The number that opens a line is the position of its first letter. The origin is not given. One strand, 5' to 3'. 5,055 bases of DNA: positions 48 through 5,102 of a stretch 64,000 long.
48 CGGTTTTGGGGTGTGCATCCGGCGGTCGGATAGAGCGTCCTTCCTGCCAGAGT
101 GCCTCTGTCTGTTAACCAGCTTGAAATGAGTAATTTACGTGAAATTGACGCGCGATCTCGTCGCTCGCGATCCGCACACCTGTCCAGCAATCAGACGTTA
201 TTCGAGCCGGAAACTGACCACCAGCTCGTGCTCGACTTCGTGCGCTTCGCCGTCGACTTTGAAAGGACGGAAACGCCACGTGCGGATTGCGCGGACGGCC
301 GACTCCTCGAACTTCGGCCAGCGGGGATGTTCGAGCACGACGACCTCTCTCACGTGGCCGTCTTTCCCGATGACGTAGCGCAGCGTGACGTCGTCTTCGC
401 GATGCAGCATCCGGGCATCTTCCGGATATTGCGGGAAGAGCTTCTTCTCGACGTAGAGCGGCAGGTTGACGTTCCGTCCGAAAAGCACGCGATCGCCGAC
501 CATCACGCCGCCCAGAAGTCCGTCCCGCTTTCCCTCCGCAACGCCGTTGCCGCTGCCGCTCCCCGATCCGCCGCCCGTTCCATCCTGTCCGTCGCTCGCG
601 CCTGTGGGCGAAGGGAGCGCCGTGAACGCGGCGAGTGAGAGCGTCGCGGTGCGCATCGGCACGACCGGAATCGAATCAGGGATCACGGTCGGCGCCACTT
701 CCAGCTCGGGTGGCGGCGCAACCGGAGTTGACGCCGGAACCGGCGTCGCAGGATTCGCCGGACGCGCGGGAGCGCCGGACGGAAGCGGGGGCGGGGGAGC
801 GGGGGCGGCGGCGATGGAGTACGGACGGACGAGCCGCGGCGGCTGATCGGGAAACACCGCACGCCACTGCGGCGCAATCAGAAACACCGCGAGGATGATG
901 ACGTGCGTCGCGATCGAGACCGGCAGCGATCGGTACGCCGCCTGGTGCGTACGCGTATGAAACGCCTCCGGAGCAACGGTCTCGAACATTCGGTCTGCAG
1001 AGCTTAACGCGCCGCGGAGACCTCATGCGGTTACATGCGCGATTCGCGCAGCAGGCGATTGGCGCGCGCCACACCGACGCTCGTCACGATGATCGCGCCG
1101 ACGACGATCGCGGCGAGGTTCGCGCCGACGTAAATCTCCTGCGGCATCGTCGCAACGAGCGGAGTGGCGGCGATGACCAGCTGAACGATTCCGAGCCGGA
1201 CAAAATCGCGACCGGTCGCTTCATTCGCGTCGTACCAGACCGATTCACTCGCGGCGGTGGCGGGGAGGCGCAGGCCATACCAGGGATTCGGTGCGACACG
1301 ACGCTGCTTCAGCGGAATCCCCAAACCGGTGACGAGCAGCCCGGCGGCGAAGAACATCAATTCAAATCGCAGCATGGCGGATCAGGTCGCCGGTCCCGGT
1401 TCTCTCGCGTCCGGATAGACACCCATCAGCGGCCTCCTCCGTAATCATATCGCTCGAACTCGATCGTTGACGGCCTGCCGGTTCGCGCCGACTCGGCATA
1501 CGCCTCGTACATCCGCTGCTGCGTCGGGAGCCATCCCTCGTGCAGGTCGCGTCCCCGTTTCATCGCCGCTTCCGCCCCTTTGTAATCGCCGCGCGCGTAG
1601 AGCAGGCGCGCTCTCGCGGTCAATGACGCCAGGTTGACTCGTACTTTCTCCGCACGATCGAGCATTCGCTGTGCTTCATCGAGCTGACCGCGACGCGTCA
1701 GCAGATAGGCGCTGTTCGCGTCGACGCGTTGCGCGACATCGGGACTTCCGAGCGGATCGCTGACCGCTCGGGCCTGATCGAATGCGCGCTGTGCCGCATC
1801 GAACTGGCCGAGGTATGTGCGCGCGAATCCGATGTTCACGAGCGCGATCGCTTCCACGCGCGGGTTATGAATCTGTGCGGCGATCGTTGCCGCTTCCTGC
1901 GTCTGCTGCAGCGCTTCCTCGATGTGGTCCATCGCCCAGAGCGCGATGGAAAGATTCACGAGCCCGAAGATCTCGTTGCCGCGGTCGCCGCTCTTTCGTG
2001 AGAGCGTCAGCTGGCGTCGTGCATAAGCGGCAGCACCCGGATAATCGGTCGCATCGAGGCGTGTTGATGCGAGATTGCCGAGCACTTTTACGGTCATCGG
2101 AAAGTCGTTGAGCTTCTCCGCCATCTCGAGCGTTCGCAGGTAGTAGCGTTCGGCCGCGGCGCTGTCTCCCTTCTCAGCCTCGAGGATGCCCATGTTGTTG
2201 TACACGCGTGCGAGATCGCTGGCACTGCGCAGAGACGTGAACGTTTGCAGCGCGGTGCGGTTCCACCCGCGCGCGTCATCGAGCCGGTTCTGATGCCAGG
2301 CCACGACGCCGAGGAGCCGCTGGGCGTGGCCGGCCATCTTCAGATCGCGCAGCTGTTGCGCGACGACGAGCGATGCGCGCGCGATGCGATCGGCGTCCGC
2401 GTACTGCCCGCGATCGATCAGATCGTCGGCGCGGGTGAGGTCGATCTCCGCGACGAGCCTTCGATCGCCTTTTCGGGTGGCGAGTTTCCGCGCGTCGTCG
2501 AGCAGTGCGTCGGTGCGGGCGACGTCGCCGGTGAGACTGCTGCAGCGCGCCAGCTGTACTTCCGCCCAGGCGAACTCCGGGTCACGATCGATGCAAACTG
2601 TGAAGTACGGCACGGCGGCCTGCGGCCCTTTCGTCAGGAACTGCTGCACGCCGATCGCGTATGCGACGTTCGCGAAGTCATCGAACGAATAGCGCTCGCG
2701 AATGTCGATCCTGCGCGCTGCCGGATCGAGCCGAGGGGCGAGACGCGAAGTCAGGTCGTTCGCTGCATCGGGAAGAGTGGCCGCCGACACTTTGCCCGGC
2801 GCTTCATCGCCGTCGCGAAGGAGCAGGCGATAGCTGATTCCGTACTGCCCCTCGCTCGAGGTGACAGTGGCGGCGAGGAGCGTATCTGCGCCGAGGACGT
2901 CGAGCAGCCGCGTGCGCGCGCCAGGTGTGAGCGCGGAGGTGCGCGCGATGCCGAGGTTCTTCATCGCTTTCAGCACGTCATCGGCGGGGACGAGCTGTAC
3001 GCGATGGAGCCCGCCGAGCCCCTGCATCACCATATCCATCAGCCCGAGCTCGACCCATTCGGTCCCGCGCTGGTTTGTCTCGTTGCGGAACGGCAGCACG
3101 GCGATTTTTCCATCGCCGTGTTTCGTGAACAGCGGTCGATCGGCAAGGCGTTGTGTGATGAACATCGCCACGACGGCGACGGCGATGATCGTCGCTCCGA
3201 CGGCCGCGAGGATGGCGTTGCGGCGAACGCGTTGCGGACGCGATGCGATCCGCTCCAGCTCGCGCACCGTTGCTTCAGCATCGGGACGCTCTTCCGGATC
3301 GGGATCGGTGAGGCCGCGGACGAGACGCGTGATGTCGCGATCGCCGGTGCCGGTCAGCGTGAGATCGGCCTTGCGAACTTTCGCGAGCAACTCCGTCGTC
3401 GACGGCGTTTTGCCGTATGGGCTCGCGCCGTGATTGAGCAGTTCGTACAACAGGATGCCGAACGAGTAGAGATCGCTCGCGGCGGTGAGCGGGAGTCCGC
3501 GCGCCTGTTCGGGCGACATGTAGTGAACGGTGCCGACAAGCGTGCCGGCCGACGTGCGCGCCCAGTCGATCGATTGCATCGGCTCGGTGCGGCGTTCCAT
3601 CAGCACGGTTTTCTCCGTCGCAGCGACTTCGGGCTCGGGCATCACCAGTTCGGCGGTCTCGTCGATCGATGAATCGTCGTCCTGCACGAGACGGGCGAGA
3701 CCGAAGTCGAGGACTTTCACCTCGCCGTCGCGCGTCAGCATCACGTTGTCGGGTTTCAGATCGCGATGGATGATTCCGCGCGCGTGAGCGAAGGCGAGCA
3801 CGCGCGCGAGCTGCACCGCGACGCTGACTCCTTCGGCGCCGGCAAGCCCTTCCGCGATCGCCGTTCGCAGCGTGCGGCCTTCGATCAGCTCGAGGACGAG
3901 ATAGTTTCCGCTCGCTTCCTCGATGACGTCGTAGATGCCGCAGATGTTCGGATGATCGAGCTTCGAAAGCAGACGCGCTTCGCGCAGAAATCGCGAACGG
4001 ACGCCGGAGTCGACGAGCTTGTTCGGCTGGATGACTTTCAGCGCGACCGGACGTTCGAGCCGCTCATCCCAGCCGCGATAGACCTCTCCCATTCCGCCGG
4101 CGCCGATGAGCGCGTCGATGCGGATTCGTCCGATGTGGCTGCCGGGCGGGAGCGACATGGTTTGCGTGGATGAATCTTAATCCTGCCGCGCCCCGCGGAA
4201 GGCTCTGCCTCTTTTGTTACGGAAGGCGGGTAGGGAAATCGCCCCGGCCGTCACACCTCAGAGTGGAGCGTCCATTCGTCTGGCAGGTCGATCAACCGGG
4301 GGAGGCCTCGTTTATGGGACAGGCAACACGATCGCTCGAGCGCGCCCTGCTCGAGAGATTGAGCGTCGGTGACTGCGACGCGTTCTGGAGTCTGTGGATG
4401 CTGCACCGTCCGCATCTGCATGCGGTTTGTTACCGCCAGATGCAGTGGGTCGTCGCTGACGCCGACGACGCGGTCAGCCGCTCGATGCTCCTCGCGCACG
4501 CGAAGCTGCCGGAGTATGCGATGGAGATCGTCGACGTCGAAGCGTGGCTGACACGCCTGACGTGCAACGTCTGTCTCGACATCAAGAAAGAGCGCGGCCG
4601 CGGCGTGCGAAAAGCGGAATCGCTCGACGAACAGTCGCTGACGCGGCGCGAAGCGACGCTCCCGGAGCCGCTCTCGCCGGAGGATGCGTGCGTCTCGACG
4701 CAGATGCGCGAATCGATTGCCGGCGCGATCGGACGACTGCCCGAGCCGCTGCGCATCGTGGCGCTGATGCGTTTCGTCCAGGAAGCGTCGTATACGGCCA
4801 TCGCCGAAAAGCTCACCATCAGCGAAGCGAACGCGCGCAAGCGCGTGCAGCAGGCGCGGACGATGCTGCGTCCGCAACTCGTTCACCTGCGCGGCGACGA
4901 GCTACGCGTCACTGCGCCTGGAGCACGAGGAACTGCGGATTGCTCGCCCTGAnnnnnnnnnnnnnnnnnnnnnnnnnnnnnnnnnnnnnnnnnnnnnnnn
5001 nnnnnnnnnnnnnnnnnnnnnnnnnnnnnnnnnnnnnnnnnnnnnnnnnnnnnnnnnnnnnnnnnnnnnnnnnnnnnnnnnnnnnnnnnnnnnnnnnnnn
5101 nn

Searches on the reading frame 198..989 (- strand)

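Call 5: search_protein_families(library=pfam, proteins=[window:198-989:-], max_evalue=0.01)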
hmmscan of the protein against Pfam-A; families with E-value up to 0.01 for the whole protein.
window:198-989:- (263 aa): 1 family
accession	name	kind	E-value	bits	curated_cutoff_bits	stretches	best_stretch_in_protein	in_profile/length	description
PF03544.19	TonB_C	-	3.9e-16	59.7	24.6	1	186-262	3-79/79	Gram-negative bacterial TonB protein C-terminal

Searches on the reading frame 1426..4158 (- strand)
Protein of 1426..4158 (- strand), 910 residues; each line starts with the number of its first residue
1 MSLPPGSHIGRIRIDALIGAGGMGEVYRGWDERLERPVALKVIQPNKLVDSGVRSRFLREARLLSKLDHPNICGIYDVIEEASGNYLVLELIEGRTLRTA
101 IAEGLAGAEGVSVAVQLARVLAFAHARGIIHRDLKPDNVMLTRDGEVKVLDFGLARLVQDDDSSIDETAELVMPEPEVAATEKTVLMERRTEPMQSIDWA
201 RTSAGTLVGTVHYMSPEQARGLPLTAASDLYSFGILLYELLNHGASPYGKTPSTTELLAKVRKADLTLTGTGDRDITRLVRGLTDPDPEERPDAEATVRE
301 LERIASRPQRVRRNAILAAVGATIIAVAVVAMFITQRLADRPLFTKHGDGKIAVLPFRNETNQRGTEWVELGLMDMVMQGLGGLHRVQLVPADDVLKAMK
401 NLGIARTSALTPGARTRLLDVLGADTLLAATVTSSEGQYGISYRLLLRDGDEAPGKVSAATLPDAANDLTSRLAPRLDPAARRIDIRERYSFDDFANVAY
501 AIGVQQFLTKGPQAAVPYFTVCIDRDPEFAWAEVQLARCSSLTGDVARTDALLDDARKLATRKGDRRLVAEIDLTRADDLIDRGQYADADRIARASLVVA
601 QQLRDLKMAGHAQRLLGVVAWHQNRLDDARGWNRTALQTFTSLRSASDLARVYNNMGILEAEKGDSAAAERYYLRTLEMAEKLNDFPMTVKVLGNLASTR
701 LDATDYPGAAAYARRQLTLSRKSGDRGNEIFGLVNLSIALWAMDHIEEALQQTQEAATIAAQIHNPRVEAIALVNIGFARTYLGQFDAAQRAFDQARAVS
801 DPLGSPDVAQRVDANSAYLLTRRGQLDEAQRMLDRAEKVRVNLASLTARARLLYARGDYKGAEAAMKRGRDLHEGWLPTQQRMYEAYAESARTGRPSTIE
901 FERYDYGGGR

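Call 5: search_protein_families(library=pfam, proteins=[window:1426-4158:-], max_evalue=0.01)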
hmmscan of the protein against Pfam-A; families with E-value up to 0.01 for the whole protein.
window:1426-4158:- (910 aa): 16 families
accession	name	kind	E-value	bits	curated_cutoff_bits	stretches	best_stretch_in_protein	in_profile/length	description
PF00069.31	Pkinase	-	1.5e-44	152.8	31.7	2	15-168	4-160/263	Protein kinase domain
PF07714.23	PK_Tyr_Ser-Thr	-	5.4e-39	134.5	23.1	2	13-168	2-162/258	Protein tyrosine and serine/threonine kinase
PF13424.12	TPR_12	-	6.3e-22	78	30.1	3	612-682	5-77/77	Tetratricopeptide repeat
PF17874.7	TPR_MalT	-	2.1e-13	50.7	45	2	769-891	39-168/336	MalT-like TPR region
PF13432.12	TPR_16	-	6.6e-13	49.3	32.7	1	574-638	1-59/65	Tetratricopeptide repeat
PF07719.23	TPR_2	-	4.4e-10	39.3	27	0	771-798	2-29/34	Tetratricopeptide repeat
PF13374.12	TPR_10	-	1.5e-09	38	27.5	0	650-683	2-35/42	Tetratricopeptide repeat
PF14559.12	TPR_19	-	8.6e-06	26.4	25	0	784-839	5-54/68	Tetratricopeptide repeat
PF00515.34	TPR_1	-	1.1e-05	25.4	27.8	0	650-681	1-32/34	Tetratricopeptide repeat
PF03109.22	ABC1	-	1.4e-05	24.8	22.9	1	80-161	137-220/244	ABC1 atypical kinase-like domain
PF14531.12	Kinase-like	-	2.2e-05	24.3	25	1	111-191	148-226/289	Kinase-like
PF01636.29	APH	-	3.8e-05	24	23.2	1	119-156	160-198/239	Phosphotransferase enzyme family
PF13176.12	TPR_7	-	6.2e-05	23.2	27.9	0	693-726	2-35/36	Tetratricopeptide repeat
PF07721.20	TPR_4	-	0.0011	19.8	27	0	845-866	3-24/26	Tetratricopeptide repeat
PF13181.12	TPR_8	-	0.0046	17.5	25.7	0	650-681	1-32/34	Tetratricopeptide repeat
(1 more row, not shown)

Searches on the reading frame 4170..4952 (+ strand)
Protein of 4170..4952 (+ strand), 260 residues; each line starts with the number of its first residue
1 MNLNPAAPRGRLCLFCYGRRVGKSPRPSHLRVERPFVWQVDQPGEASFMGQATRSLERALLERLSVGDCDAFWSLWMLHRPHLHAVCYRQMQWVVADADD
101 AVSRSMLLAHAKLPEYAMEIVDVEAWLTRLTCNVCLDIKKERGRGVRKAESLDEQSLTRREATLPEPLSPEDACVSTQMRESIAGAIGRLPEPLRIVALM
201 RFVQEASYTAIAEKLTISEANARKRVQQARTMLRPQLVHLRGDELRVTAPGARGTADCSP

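Call 5: search_protein_families(library=pfam, proteins=[window:4170-4952:+], max_evalue=0.01)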
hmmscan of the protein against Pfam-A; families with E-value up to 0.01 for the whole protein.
window:4170-4952:+ (260 aa): 6 families
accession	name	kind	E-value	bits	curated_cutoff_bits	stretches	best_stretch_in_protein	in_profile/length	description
PF08281.18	Sigma70_r4_2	-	1.1e-08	35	25.7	1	181-233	2-54/54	Sigma-70, region 4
PF04542.20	Sigma70_r2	-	0.00011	22.3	24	1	76-144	2-70/71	Sigma-70 region 2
PF04545.22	Sigma70_r4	-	0.00016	21.5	24.1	1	186-234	1-49/50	Sigma-70, region 4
PF07638.17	Sigma70_ECF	-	0.0015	18.9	21.1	1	141-237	98-183/185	ECF sigma factor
PF00126.33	HTH_1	-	0.002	18.5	26.6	1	198-251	6-59/60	Bacterial regulatory helix-turn-helix protein, lysR family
PF13404.12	HTH_AsnC-type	-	0.0068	16.6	27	0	206-228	18-40/42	AsnC-type helix-turn-helix domain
